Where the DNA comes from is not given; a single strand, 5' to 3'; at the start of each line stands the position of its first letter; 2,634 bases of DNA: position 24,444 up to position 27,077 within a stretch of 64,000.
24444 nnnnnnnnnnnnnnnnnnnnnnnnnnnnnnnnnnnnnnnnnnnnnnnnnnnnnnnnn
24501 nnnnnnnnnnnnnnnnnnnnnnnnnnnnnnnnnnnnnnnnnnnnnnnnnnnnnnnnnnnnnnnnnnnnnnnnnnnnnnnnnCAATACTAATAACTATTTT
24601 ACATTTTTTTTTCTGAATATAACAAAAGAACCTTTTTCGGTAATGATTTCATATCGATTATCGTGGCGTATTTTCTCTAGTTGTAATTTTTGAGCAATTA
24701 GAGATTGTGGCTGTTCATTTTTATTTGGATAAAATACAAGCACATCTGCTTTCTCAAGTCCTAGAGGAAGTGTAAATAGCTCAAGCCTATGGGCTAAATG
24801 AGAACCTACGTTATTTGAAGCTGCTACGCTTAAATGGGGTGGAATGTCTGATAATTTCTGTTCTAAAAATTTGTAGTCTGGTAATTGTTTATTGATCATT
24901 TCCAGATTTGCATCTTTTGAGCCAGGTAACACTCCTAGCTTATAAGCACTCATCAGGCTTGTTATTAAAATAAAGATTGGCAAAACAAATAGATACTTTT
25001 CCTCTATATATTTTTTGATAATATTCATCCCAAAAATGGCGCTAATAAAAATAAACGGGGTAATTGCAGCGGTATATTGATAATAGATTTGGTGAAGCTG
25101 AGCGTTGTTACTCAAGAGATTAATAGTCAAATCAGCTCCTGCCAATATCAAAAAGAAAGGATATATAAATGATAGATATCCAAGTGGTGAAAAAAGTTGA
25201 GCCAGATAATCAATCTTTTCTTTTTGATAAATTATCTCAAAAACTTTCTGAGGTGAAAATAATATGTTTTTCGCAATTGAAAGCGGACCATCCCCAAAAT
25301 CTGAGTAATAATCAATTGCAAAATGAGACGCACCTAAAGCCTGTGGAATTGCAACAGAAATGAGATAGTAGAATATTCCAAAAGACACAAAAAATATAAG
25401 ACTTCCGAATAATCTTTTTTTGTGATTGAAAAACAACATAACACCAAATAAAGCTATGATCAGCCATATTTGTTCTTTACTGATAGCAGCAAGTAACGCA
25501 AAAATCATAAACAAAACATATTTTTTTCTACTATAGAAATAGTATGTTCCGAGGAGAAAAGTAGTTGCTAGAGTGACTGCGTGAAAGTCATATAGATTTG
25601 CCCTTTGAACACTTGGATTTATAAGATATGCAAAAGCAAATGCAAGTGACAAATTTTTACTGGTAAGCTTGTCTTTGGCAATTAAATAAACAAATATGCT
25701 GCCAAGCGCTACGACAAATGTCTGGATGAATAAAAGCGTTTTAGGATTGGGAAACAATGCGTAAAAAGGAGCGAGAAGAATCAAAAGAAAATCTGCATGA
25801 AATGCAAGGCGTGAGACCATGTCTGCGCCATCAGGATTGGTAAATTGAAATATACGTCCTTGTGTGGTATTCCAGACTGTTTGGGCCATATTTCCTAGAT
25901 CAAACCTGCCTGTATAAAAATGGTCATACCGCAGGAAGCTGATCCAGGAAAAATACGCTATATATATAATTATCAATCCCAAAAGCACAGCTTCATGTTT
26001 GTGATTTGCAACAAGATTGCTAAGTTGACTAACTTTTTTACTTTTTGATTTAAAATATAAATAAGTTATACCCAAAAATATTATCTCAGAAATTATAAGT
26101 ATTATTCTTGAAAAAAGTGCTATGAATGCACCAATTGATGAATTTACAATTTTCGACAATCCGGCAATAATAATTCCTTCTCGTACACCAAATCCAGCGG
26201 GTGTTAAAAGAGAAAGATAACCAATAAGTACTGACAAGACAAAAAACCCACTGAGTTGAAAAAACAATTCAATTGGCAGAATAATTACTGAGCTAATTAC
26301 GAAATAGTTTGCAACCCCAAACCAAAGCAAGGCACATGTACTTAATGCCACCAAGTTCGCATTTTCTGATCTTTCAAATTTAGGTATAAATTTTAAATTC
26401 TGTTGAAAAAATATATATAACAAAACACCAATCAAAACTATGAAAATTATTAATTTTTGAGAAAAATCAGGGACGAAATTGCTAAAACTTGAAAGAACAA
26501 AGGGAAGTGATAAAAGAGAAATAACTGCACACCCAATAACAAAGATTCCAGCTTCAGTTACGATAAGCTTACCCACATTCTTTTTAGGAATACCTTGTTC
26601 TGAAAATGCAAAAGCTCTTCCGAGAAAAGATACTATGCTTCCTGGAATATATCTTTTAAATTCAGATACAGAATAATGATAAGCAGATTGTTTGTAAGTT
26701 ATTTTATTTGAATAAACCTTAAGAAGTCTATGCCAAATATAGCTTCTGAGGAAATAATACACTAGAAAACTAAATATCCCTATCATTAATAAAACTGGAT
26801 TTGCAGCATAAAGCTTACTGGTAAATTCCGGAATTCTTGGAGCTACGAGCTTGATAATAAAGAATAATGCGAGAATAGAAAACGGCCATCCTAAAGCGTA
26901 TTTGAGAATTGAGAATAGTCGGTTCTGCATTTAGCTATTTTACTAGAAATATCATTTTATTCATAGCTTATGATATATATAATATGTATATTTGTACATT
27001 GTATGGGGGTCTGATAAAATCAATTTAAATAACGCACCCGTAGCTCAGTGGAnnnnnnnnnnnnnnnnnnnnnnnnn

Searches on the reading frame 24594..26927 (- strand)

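Call 24: search_protein_families(library=pfam, proteins=[window:24594-26927:-], max_evalue=0.00001)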
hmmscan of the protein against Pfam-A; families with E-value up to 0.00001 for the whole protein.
window:24594-26927:- (777 aa): 2 families
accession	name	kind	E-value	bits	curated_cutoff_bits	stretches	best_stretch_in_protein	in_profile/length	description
PF09852.15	DUF2079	-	5e-62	210.9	28.2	1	333-765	1-454/459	Predicted membrane protein (DUF2079)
PF03706.18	LPG_synthase_TM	-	3.2e-10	40.4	33.4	1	18-279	9-296/302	Lysylphosphatidylglycerol synthase TM region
